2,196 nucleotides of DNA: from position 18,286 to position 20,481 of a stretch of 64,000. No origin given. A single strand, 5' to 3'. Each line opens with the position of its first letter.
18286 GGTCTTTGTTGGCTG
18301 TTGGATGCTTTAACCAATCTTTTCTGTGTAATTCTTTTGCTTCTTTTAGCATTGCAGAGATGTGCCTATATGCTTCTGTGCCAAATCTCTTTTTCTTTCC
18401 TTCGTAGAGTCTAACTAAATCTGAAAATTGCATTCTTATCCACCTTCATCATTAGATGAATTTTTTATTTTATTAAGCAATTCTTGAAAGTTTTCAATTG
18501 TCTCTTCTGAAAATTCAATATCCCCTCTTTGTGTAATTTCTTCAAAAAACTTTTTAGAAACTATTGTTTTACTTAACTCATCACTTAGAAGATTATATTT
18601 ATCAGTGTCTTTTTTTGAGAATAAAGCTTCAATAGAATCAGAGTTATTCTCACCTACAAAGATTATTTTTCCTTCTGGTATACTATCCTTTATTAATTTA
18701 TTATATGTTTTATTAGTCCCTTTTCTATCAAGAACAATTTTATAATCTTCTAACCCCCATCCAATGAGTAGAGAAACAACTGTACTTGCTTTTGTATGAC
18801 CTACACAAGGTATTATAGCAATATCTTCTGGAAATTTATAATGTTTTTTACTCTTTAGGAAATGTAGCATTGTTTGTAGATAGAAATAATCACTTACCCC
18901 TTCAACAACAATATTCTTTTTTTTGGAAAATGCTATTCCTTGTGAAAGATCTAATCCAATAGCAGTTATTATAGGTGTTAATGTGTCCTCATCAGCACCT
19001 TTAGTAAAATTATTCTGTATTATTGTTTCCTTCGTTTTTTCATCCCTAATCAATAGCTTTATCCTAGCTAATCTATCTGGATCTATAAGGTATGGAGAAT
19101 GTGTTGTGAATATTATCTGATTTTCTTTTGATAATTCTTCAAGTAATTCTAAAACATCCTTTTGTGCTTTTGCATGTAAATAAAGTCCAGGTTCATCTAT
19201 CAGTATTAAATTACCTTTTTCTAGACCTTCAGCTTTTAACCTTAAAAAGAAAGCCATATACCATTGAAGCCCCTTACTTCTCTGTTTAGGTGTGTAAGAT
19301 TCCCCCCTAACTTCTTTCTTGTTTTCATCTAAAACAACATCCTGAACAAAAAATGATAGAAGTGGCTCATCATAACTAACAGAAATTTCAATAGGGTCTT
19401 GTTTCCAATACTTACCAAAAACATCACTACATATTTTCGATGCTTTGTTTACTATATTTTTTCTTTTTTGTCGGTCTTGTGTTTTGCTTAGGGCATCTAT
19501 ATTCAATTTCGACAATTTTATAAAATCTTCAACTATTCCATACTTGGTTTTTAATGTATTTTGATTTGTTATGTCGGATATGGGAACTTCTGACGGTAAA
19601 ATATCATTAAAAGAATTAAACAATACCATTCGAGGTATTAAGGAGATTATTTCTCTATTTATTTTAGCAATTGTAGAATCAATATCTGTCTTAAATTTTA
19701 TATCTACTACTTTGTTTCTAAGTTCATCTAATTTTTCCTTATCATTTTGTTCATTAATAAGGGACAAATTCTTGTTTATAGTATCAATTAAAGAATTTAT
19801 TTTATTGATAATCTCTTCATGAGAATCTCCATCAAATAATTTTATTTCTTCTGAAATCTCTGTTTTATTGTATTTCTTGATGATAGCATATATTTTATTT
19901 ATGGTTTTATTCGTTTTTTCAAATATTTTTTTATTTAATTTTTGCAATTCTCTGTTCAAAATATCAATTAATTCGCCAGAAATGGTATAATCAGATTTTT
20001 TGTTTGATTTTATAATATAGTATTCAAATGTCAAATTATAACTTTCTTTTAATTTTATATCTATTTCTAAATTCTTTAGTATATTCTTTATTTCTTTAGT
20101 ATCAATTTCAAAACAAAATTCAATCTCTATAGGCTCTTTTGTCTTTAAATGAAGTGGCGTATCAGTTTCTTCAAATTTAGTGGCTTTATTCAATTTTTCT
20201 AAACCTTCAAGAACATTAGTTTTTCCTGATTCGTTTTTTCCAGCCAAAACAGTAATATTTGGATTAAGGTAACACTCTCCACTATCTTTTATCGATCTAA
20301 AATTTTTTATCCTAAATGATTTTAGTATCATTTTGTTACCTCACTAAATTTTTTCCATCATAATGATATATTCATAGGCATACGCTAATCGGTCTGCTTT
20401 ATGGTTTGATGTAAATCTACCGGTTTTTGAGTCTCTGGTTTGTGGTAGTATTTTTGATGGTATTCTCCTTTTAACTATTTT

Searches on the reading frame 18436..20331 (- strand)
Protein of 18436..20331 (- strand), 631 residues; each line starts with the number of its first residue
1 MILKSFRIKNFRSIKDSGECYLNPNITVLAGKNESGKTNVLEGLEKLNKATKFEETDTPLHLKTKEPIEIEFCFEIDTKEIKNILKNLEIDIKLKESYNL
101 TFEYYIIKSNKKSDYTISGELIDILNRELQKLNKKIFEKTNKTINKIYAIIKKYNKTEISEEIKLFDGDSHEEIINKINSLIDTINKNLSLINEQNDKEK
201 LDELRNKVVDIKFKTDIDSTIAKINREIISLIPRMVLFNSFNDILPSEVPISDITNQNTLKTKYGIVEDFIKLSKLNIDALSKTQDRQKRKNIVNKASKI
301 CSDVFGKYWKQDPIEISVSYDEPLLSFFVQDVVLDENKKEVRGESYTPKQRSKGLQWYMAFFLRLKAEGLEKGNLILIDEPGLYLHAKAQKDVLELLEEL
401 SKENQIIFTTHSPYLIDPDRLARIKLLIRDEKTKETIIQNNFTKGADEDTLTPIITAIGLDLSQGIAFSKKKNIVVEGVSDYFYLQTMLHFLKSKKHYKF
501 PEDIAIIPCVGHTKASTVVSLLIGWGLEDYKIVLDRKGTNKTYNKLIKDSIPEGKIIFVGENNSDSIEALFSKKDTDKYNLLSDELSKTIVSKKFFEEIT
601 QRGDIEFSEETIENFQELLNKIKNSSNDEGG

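Call 3: search_protein_families(library=pfam, proteins=[window:18436-20331:-], max_evalue=0.01)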
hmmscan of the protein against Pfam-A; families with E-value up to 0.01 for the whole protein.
window:18436-20331:- (631 aa): 4 families
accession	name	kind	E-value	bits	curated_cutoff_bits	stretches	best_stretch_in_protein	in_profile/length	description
PF13175.12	AAA_15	-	4.3e-27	96.1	32.1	1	1-416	1-374/374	AAA ATPase domain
PF13304.12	AAA_21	-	1e-15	59.1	27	1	26-417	1-304/304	AAA domain, putative AbiEii toxin, Type IV TA system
PF02463.25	SMC_N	-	2.7e-09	37.2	40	1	3-415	2-201/220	RecF/RecN/SMC N terminal domain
PF20469.4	OLD-like_TOPRIM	-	0.00064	20.7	23.2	0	471-526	4-57/67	Overcoming lysogenization defect protein-like, TOPRIM domain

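Call 4: search_protein_families(library=padloc, proteins=[window:18436-20331:-], max_evalue=0.01)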
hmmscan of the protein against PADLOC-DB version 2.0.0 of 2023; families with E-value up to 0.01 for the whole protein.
window:18436-20331:- (631 aa): 74 families (the best 25 are shown)
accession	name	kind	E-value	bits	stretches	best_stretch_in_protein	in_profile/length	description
PDLC02979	AriA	-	6e-28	96.7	1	1-416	1-373/373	-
PDLC02358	Old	-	9e-27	92.1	2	371-536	283-449/578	Old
PDLC02335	AbiLi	-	2e-23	81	1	2-427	49-251/326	AbiLi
PDLC00278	PtuA1|PtuA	-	8.5e-18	62.8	2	375-440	290-351/436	AAA ATPase domain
PDLC04178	HEC-01A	-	9.2e-18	62.4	2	372-439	287-354/399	-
PDLC02980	AriA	-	3.1e-17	61.5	1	26-417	1-304/304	-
PDLC00271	PtuA1|PtuA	-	7e-17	60.1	2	369-447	275-349/421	AAA ATPase domain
PDLC00289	PtuA1|PtuA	-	5.7e-16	56.6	2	372-440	248-316/404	AAA ATPase domain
PDLC00310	PtuA1|PtuA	-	1.3e-15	55.5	2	374-446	292-365/443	AAA ATPase domain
PDLC03878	NsnB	-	2.4e-15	55.1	2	332-443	209-308/345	-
PDLC00267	PtuA1|PtuA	-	3.3e-15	54.2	2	373-430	286-341/438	AAA ATPase domain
PDLC02981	AriAB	-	4.5e-15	53.4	2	370-493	328-453/694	-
PDLC00096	GajA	-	4.9e-15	53.3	2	358-489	273-405/630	AAA ATPase domain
PDLC04175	HEC-01A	-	6e-15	53.1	2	342-439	240-333/363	-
PDLC00311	PtuA1|PtuA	-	1.7e-14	51.7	2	368-446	303-381/455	AAA ATPase domain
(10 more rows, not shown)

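Call 5: search_protein_families(library=ncbifam, proteins=[window:18436-20331:-], max_evalue=0.01)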
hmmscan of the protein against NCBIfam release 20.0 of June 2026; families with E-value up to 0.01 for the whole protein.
window:18436-20331:- (631 aa): 14 families
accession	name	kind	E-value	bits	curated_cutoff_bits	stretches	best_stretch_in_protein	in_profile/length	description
NF041760.1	PtuA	equivalog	6.2e-15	55.1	500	2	375-450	379-455/524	retron Ec78 anti-phage system effector ATPase PtuA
TIGR00611.2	recf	equivalog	2e-09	37.1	172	1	3-78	1-76/339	DNA replication/repair protein RecF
TIGR00972.1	3a0107s01c2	equivalog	1.2e-05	24.8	343.2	0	374-412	164-202/248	phosphate ABC transporter ATP-binding protein PstB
NF047739.1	antiphage_MADS3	equivalog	1.5e-05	24.3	420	0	372-432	336-395/427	methylation-associated defense system AAA family ATPase MAD3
TIGR00634.1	recN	equivalog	3.7e-05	22.9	407.85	0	2-124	1-118/563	DNA repair protein RecN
TIGR03608.1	L_ocin_972_ABC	subfamily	7.8e-05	22.2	254.85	1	371-416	151-197/206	putative bacteriocin export ABC transporter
NF040873.1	AztA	equivalog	0.00024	20.7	220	0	371-413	136-179/191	zinc ABC transporter ATP-binding protein AztA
TIGR02982.1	heterocyst_DevA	subfamily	0.00071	19.2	295.8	0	346-417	137-206/220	ABC exporter ATP-binding subunit, DevA family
NF008409.0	PRK11231.1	equivalog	0.0022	17.4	375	0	373-408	157-192/255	Fe(3+) dicitrate ABC transporter ATP-binding protein FecE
TIGR02673.1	FtsE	equivalog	0.0031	17.2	264.85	1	372-424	155-208/214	cell division ATP-binding protein FtsE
NF010860.0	PRK14267.1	equivalog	0.0032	17.2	412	1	372-414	167-209/253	phosphate ABC transporter ATP-binding protein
NF010680.0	PRK14079.1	equivalog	0.0053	15.8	386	0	1-45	1-44/349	recombination protein F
NF007826.0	PRK10535.1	equivalog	0.0055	15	966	1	345-425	139-217/648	macrolide ABC transporter ATP-binding protein/permease MacB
TIGR02211.1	LolD_lipo_ex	equivalog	0.0083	15.7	307.75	0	372-416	159-205/221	lipoprotein-releasing ABC transporter ATP-binding protein LolD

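Call 11: find_homologous_proteins(query=window:18436-20331:-, max_evalue=0.00001)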
Query window:18436-20331:- (631 aa): 1394 proteins with E <= 0.00001 among 8000 candidates; the best 120 are listed.
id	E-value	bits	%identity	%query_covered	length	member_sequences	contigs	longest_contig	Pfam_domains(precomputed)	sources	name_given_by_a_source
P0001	0.0e+0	1358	100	100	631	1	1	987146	PF13175.13,PF02463.26,PF13304.13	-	-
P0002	6.6e-289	978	74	99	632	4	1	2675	PF13175.13,PF02463.26,PF13304.13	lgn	-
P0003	8.7e-236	802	62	100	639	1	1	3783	PF20469.5,PF13175.13,PF02463.26,PF13304.13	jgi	-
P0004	7.4e-218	743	59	100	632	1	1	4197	PF13175.13,PF13476.13,PF02463.26,PF13304.13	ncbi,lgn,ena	-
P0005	2.1e-192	659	55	99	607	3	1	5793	PF13175.13,PF13476.13,PF02463.26,PF13304.13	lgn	-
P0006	3.5e-185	635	53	99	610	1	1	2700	PF13175.13,PF02463.26,PF13304.13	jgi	jgi:predicted ATPase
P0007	7.5e-170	585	53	90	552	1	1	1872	PF20469.5,PF13175.13,PF13304.13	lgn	-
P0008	1.0e-159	551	47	99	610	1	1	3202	PF11398.15,PF13175.13,PF13476.13,PF02463.26,PF13304.13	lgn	-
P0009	1.6e-155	537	46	99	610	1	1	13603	PF13175.13,PF13476.13,PF02463.26,PF13304.13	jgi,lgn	-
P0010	1.7e-152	527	45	99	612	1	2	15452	PF13175.13,PF13476.13,PF02463.26,PF13304.13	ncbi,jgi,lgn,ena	-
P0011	5.5e-152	526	49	91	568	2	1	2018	PF13175.13,PF02463.26,PF13304.13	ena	-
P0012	7.6e-152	525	46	99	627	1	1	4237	PF20469.5,PF13175.13,PF02463.26,PF13304.13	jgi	-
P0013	1.7e-151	524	48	97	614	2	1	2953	PF13175.13,PF13304.13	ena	-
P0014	5.3e-148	512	46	99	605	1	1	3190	PF20469.5,PF13175.13,PF13476.13,PF02463.26,PF13304.13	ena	-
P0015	7.7e-147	509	44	99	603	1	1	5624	PF13175.13,PF13476.13,PF02463.26,PF13304.13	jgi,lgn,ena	-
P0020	3.7e-145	503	45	99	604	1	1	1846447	PF20469.5,PF13175.13,PF13476.13,PF02463.26,PF13304.13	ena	-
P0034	3.4e-135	470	57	64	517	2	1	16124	PF20469.5,PF13175.13,PF13304.13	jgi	jgi:hypothetical protein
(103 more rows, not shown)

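Call 15: find_encoding_contigs(protein=P0002, flank=10000, max_places=4)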
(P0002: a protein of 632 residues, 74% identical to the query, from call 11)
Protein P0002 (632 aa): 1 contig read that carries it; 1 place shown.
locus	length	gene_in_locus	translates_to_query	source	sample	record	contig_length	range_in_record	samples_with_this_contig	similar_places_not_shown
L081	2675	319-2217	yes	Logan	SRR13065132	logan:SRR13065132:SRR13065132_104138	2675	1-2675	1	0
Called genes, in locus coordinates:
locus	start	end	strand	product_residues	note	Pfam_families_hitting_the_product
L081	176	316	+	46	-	-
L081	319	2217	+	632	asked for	PF02463:SMC_N, PF13175:AAA_15, PF13304:AAA_21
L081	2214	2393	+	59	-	-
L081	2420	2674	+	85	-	?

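Call 16: find_encoding_contigs(protein=P0003, flank=10000, max_places=4)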
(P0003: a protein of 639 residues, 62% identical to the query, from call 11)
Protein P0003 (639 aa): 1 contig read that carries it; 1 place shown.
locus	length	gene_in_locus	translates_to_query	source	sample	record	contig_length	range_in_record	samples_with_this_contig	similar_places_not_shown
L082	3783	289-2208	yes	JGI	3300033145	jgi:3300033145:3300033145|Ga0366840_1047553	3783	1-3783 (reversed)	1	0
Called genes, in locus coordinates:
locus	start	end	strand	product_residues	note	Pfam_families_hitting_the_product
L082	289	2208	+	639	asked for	PF02463:SMC_N, PF13175:AAA_15, PF13304:AAA_21, PF20469:OLD-like_TOPRIM (faint)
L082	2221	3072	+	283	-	PF00072:Response_reg, PF10137:CAP12-PCTIR_TIR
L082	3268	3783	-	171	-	?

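Call 17: find_encoding_contigs(protein=P0004, flank=10000, max_places=4)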
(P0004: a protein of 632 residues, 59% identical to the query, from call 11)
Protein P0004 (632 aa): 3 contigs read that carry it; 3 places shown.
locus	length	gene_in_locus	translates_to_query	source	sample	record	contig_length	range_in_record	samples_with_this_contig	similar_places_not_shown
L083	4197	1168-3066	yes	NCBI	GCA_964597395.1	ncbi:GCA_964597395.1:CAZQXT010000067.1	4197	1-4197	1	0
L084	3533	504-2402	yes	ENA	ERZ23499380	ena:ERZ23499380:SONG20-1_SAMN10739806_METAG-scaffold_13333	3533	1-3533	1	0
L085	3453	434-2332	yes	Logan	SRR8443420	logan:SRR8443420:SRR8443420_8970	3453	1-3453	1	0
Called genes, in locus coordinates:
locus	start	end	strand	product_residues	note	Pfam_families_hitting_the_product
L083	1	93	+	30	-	?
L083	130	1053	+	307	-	-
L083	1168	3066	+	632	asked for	PF02463:SMC_N, PF13175:AAA_15, PF13476:AAA_23, PF13304:AAA_21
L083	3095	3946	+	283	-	PF00072:Response_reg, PF10137:CAP12-PCTIR_TIR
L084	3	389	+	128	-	?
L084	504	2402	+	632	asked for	PF02463:SMC_N, PF13175:AAA_15, PF13476:AAA_23, PF13304:AAA_21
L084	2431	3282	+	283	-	PF00072:Response_reg, PF10137:CAP12-PCTIR_TIR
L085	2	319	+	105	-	?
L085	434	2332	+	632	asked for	PF02463:SMC_N, PF13175:AAA_15, PF13476:AAA_23, PF13304:AAA_21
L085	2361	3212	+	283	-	PF00072:Response_reg, PF10137:CAP12-PCTIR_TIR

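Call 18: find_encoding_contigs(protein=P0005, flank=10000, max_places=4)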
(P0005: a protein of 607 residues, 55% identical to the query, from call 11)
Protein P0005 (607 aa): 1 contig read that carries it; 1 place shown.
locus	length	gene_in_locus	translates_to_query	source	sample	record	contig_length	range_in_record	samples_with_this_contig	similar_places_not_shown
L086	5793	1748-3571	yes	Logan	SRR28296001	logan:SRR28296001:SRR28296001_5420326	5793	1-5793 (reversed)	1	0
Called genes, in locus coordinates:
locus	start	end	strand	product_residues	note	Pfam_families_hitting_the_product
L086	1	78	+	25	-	?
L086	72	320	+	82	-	PF05016:ParE_toxin (weak)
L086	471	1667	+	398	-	-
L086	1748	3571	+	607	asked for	PF02463:SMC_N (weak), PF13175:AAA_15, PF13476:AAA_23 (weak), PF13304:AAA_21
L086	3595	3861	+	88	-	-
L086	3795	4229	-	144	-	-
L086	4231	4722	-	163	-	-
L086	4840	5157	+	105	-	-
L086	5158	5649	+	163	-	-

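Call 19: find_related_loci(query=window:18436-20331:-, collection=metagenome_contigs, flank=10000)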
Query window:18436-20331:- (631 aa) in metagenome_contigs; peptide patterns used: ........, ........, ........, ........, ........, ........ (x = any residue, [..] = any of these).
85 stretches matched a pattern; 3 encode a relative of the query (tblastn E <= 1e-3); 3 distinct loci.
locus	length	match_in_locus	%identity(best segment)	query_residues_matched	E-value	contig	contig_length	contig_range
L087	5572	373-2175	44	1-622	2e-160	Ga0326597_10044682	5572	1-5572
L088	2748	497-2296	45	1-622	9e-160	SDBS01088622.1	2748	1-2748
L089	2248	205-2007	44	1-622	4e-157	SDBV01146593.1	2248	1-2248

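Call 20: find_encoding_contigs(protein=P0001, flank=10000, max_places=3)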
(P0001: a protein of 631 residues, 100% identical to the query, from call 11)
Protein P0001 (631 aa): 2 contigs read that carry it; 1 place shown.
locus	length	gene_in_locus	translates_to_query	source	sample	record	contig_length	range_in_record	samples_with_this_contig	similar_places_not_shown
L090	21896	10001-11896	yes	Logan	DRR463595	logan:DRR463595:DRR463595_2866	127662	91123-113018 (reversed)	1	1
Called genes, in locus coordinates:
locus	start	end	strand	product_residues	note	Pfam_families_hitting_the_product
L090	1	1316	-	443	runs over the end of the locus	PF03951:Gln-synt_N, PF00120:Gln-synt_C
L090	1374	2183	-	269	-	PF00977:His_biosynth, PF05690:ThiG (faint), PF01207:Dus (faint), PF02581:TMP-TENI (faint), PF03060:NMO (faint)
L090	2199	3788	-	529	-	PF01645:Glu_synthase (faint)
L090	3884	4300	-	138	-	PF22769:DCD (weak), PF00692:dUTPase, PF22769:DCD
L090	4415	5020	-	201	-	PF01066:CDP-OH_P_transf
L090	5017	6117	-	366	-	PF01658:Inos-1-P_synth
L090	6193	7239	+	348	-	PF02778:tRNA_int_endo_N, PF01974:tRNA_int_endo, PF02778:tRNA_int_endo_N, PF01974:tRNA_int_endo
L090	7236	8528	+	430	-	PF00579:tRNA-synt_1b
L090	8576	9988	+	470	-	PF01555:N6_N4_Mtase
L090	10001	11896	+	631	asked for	PF02463:SMC_N, PF13175:AAA_15, PF13304:AAA_21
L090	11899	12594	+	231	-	PF18643:RE_BsaWI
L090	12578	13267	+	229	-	PF01555:N6_N4_Mtase, PF05148:Methyltransf_8 (weak), PF01170:UPF0020 (faint), PF08241:Methyltransf_11 (faint)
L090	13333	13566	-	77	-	PF15919:HicB_lk_antitox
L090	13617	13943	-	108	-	-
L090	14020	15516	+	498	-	PF01409:tRNA-synt_2d, PF17759:tRNA_synthFbeta (faint)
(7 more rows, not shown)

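Call 21: find_encoding_contigs(protein=P0034, flank=6000, max_places=2)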
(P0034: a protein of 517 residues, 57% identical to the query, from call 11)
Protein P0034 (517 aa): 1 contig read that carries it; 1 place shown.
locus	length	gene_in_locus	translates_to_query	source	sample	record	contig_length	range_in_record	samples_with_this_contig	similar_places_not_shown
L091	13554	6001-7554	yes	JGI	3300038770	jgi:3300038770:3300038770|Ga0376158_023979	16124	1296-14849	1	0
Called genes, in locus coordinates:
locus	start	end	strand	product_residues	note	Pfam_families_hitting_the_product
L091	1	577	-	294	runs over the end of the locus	-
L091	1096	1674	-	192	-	-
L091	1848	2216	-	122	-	PF28202:SlaA-like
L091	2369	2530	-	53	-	-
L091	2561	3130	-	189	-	PF02778:tRNA_int_endo_N, PF01974:tRNA_int_endo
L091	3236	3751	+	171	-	PF00252:Ribosomal_L16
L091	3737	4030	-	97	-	-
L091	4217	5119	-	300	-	-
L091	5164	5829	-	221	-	PF01582:TIR (weak), PF13676:TIR_2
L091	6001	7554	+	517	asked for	PF13175:AAA_15, PF13304:AAA_21, PF20469:OLD-like_TOPRIM (faint)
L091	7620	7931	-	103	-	-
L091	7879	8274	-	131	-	PF00583:Acetyltransf_1, PF13673:Acetyltransf_10, PF13508:Acetyltransf_7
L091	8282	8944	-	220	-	-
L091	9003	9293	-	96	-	PF14947:HTH_45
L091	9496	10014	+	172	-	PF03413:PepSY (faint)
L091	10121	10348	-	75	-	-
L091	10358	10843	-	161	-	-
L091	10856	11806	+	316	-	PF13462:Thioredoxin_4, PF01323:DSBA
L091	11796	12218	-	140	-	-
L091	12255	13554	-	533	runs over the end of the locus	-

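Call 22: find_encoding_contigs(protein=P0009, flank=6000, max_places=2)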
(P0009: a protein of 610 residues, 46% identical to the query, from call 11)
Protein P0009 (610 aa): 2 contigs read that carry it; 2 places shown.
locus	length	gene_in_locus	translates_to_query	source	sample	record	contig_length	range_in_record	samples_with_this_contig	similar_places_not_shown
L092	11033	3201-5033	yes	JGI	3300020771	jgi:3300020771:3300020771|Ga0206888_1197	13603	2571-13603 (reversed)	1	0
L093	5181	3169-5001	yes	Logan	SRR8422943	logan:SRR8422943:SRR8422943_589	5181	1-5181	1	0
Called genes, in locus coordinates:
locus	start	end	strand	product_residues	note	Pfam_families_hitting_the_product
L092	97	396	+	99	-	-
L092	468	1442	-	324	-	PF01145:Band_7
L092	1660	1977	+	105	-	-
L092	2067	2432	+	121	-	-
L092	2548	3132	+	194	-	-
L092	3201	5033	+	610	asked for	PF02463:SMC_N, PF13175:AAA_15, PF13476:AAA_23, PF13304:AAA_21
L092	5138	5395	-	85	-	-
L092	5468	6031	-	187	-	PF00226:DnaJ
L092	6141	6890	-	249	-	-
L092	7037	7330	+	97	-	-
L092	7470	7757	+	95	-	-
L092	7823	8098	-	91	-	-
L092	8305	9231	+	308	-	PF00557:Peptidase_M24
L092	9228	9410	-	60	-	-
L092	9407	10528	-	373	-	PF07431:DUF1512, PF23542:DUF1512_C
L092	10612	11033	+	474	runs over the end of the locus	PF01565:FAD_binding_4, PF02913:FAD-oxidase_C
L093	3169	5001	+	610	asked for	PF02463:SMC_N, PF13175:AAA_15, PF13476:AAA_23, PF13304:AAA_21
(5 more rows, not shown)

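Call 23: find_encoding_contigs(protein=P0010, flank=6000, max_places=2)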
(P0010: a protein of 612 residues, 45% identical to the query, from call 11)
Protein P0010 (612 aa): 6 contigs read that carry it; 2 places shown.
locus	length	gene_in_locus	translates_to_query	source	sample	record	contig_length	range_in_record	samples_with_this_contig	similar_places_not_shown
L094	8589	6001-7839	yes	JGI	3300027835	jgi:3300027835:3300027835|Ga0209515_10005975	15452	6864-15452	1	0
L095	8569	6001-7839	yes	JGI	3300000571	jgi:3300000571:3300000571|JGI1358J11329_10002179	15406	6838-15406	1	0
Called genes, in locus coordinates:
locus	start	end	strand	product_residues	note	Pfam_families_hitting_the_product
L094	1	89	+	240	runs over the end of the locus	PF15515:MvaI_BcnI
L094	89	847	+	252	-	PF15515:MvaI_BcnI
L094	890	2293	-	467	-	PF00753:Lactamase_B (weak), PF12706:Lactamase_B_2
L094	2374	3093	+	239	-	-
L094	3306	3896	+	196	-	-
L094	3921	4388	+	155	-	PF11848:DUF3368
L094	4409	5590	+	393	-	-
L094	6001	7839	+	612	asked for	PF02463:SMC_N (weak), PF13175:AAA_15, PF13476:AAA_23 (weak), PF13304:AAA_21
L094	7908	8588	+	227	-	?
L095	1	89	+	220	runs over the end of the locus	PF15515:MvaI_BcnI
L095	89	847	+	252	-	PF15515:MvaI_BcnI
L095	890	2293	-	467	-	PF00753:Lactamase_B (weak), PF12706:Lactamase_B_2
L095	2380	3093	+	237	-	-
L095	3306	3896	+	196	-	-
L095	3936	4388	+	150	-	PF11848:DUF3368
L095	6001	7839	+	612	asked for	PF02463:SMC_N (weak), PF13175:AAA_15, PF13476:AAA_23 (weak), PF13304:AAA_21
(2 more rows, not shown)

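Call 24: find_encoding_contigs(protein=P0020, flank=6000, max_places=2)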
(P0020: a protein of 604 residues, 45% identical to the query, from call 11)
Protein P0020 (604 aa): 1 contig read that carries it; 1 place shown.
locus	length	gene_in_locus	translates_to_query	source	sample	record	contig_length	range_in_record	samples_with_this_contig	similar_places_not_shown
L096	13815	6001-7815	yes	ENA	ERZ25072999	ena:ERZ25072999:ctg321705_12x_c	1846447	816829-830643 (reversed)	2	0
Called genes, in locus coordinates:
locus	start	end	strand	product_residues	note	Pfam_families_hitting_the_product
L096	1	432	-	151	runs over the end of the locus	PF13473:Cupredoxin_1 (weak)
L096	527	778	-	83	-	-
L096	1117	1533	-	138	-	-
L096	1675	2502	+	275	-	PF01145:Band_7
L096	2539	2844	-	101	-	-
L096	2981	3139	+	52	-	-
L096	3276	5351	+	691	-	PF20033:DUF6438, PF14302:DUF4377, PF00079:Serpin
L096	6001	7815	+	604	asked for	PF02463:SMC_N, PF13175:AAA_15, PF13476:AAA_23, PF20469:OLD-like_TOPRIM (faint), PF13304:AAA_21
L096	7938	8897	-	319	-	PF00565:SNase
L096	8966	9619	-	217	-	-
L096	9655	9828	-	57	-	PF07295:DUF1451 (weak)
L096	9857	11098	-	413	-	PF01867:Cas_Cas1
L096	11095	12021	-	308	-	-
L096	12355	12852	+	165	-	-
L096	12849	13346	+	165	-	-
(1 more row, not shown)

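Call 29: search_protein_families(library=pfam, proteins=[L086:471-1667:+, L094:4409-5590:+, L094:7908-8588:+], max_evalue=0.01)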
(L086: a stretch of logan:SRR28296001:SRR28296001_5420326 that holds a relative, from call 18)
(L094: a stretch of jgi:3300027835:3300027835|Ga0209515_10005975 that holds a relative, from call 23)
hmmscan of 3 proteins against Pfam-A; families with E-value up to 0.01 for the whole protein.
L086:471-1667:+ (398 aa): 0 families

L094:4409-5590:+ (393 aa): 0 families

L094:7908-8588:+ (227 aa): 6 families
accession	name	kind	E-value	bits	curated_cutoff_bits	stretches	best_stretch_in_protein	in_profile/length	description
PF00106.31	adh_short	-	5.1e-50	170.1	26.6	1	3-192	1-190/195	short chain dehydrogenase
PF13561.12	adh_short_C2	-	6.7e-34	117.9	27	1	11-194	5-186/236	Enoyl-(Acyl carrier protein) reductase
PF08659.16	KR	-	1.3e-10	42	22.6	1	6-163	4-161/180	KR domain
PF08643.16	DUF1776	-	3.3e-07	30.4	25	1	82-194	96-210/294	Fungal family of unknown function (DUF1776)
PF01370.27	Epimerase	-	0.00022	21.2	20.9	1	6-138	2-115/240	NAD dependent epimerase/dehydratase family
PF16363.11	GDP_Man_Dehyd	-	0.0046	16.9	27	1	7-138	2-129/332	GDP-mannose 4,6 dehydratase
